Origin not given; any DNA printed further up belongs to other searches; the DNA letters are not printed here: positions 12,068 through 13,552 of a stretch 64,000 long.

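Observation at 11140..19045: Three consecutive fused double-SnoaL (NTF2-like) genes as the distal cargo of a LacI-headed sugar-type ABC operon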

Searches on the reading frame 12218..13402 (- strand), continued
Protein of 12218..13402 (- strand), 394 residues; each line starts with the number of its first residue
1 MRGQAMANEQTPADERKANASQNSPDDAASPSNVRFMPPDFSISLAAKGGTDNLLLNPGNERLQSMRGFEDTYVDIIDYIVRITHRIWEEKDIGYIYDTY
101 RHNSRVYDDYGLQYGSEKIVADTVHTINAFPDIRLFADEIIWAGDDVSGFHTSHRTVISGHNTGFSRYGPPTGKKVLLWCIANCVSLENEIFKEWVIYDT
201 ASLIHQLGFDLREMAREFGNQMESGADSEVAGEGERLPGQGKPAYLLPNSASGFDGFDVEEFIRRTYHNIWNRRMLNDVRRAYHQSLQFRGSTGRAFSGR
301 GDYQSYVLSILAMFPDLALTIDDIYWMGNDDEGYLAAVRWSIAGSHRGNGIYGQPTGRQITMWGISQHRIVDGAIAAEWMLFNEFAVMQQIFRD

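Call 48: fold_search(model_id=the predicted structure, library=pdb)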
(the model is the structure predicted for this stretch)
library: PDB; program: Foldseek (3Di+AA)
matches with E <= 10: 1044; with E <= 0.001: 377
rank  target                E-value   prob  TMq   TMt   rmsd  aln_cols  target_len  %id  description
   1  4rzm_B                2.6e-09  1.00  0.27  0.35  16.5       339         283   10  Crystal structure of the Lsd19-lasalocid A complex (released 2015-01-21)
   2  3rga                  3.1e-09  1.00  0.27  0.36  16.4       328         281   11  Crystal structure of epoxide hydrolase for polyether lasalocid A biosynthesis (released 2012-03-07)
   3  4rzm_A                1.9e-08  1.00  0.27  0.37  15.0       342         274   10  Crystal structure of the Lsd19-lasalocid A complex (released 2015-01-21)
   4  9kw6_C                2.6e-08  1.00  0.30  0.41  15.6       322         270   12  Polyether epoxide hydrolase MonBI-MonBII complex (released 2025-12-10)
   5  6hnn_A                4.1e-08  1.00  0.31  0.79   3.4       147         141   20  Crystal structure of wild-type IdmH, a putative polyketide cyclase from Streptomyces antibioticus (released 2019-11-06)
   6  6hnn_D                6.6e-08  1.00  0.29  0.76   3.3       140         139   21  Crystal structure of wild-type IdmH, a putative polyketide cyclase from Streptomyces antibioticus (released 2019-11-06)
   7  6hnn_E                8.3e-08  1.00  0.29  0.78   3.3       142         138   21  Crystal structure of wild-type IdmH, a putative polyketide cyclase from Streptomyces antibioticus (released 2019-11-06)
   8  3kkg                  8.8e-08  1.00  0.32  0.80   3.7       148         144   15  Crystal structure of Putative SnoaL-like polyketide cyclase (YP_509242.1) from Jannaschia Sp. CCS1 at 1.40 A resolution (released 2009-12-01)
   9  6hnn_B                1.1e-07  1.00  0.30  0.78   3.6       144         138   21  Crystal structure of wild-type IdmH, a putative polyketide cyclase from Streptomyces antibioticus (released 2019-11-06)
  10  6hnn_F                1.2e-07  1.00  0.29  0.78   3.6       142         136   21  Crystal structure of wild-type IdmH, a putative polyketide cyclase from Streptomyces antibioticus (released 2019-11-06)
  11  9kw6_B                1.5e-07  1.00  0.27  0.37  16.1       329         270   11  Polyether epoxide hydrolase MonBI-MonBII complex (released 2025-12-10)
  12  8r20_A                1.6e-07  1.00  0.30  0.79   2.2       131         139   20  X-ray crystallographic structure of KstA15, polyketide biosynthesis enzyme (released 2024-08-07)
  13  2gey_A                2.1e-07  1.00  0.28  0.66   2.1       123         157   23  Crystal Structure of AclR a putative hydroxylase from Streptomyces galilaeus (released 2006-07-18)
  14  8kaa_A                2.4e-07  1.00  0.28  0.76   2.9       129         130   22  Crystal Structure of ChaU a ester cyclase from Streptomyces chartreusis (released 2024-08-07)
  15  2gey_C                2.7e-07  1.00  0.28  0.69   2.1       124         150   23  Crystal Structure of AclR a putative hydroxylase from Streptomyces galilaeus (released 2006-07-18)
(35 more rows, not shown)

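Call 50: search_protein_representatives(protein=window:12218-13387:-)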
Query: 389 residues. Proteins with E-value up to 0.001 (for the whole library): 2794; up to 1e-10: 723; up to 1e-30: 208. The best 150 are listed.
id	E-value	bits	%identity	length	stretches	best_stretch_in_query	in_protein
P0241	5.2e-143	493.0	60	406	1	11-386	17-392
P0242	1.2e-120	419.3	51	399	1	4-389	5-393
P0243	5.6e-119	413.9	51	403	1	25-388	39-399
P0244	8.3e-114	396.8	51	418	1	25-389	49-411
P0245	4.1e-101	355.0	47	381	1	35-386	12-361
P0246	8.4e-100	350.7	81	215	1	32-218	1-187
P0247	1.7e-99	349.7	50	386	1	56-388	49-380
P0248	3.6e-97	342.0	46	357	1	44-388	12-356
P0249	2.6e-96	339.2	47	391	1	30-388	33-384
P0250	9.0e-93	327.6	43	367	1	23-389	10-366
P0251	2.9e-92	325.9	67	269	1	31-239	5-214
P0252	2.6e-89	316.2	78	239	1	76-257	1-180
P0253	1.6e-86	307.0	56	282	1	32-311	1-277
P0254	6.7e-84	298.3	41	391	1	50-388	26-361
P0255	1.2e-81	291.0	78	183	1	27-184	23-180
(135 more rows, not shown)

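Call 55: search_protein_families(library=pfam, proteins=[L068:4332-4985:+, L044:11932-13404:+, L032:1384-2829:+, L027:3923-4996:+, L013:337-1311:+], max_evalue=1)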
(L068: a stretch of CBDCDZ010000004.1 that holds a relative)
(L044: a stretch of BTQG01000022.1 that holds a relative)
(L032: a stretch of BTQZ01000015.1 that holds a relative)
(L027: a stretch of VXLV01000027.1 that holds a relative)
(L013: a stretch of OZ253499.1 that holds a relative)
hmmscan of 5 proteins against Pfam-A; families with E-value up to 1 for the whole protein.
L068:4332-4985:+ (217 aa): 1 family
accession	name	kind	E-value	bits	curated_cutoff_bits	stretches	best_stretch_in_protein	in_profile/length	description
PF07883.17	Cupin_2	-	0.015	15.4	27.2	1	83-148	2-61/70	Cupin domain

L044:11932-13404:+ (490 aa): 1 family
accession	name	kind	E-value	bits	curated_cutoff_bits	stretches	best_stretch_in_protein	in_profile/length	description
PF00120.29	Gln-synt_C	-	1.4e-95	320.7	24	1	154-486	3-344/344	Glutamine synthetase, catalytic domain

L032:1384-2829:+ (481 aa): 3 families
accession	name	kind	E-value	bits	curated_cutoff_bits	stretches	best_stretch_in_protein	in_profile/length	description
PF02952.23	Fucose_iso_C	-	1.7e-25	89.8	29.3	1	341-471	3-138/143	L-fucose isomerase, C-terminal domain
PF07881.17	Fucose_iso_N1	-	4.9e-10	39.9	28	1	5-162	2-169/169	L-fucose isomerase, first N-terminal domain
PF07882.17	Fucose_iso_N2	-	8.9e-07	29.1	22.3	2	168-226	6-66/180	L-fucose isomerase, second N-terminal domain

L027:3923-4996:+ (357 aa): 0 families

L013:337-1311:+ (324 aa): 3 families
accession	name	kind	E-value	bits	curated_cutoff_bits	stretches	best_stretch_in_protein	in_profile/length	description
PF00528.27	BPD_transp_1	-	8.3e-41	140.2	26.4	1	128-322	1-183/184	Binding-protein-dependent transport system inner membrane component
PF19300.4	BPD_transp_1_N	-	7.2e-07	29.8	23.8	1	11-89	3-76/114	Binding-prot-dependent transport system membrane comp, N-term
PF03239.20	FTR1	-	0.0045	16.8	25.3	1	98-168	131-203/284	Iron permease FTR1 family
